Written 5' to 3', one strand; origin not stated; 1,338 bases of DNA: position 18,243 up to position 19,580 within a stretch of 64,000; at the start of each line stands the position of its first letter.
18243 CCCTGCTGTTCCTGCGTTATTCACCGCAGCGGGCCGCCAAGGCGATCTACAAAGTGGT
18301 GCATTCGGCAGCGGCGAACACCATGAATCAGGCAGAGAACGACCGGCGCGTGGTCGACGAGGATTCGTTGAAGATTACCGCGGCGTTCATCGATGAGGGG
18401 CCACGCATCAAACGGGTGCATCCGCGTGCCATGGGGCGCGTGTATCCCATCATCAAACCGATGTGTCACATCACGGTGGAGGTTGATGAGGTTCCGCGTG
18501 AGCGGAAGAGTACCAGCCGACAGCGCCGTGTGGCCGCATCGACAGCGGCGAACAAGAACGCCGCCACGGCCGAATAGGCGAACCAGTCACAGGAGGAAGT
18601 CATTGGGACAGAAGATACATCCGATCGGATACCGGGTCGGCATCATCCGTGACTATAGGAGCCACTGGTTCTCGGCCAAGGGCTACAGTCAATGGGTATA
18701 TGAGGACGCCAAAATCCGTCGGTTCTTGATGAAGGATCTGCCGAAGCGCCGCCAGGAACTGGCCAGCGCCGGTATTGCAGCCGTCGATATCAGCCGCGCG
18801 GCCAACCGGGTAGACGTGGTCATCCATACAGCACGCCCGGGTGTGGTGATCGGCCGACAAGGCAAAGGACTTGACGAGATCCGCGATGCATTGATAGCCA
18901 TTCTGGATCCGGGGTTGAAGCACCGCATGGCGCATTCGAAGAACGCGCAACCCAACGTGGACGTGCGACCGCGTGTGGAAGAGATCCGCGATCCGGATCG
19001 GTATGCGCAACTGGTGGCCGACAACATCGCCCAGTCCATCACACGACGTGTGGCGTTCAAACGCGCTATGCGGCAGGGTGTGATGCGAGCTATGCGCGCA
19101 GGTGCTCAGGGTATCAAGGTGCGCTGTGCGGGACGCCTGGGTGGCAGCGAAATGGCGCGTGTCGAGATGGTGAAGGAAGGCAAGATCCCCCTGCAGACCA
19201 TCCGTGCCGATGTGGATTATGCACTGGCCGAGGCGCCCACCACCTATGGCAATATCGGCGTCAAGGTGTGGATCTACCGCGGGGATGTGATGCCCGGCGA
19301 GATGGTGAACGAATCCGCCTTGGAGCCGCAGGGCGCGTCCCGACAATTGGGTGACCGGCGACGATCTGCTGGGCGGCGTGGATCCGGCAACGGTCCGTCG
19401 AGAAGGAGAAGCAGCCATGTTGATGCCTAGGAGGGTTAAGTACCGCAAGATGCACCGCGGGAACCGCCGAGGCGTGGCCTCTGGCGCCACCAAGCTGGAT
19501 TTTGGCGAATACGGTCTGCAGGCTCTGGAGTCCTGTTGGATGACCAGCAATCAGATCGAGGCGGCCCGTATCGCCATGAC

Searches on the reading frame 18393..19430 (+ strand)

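Call 24: search_protein_families(library=pfam, proteins=[window:18393-19430:+], max_evalue=0.00001)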
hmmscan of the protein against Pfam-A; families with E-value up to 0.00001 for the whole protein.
window:18393-19430:+ (345 aa): 2 families
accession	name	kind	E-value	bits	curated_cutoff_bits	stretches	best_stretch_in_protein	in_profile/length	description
PF00189.25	Ribosomal_S3_C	-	7.4e-34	116.6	34.1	1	212-294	1-83/83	Ribosomal protein S3, C-terminal domain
PF07650.23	KH_2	-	4.8e-12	46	22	1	121-171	8-58/78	KH domain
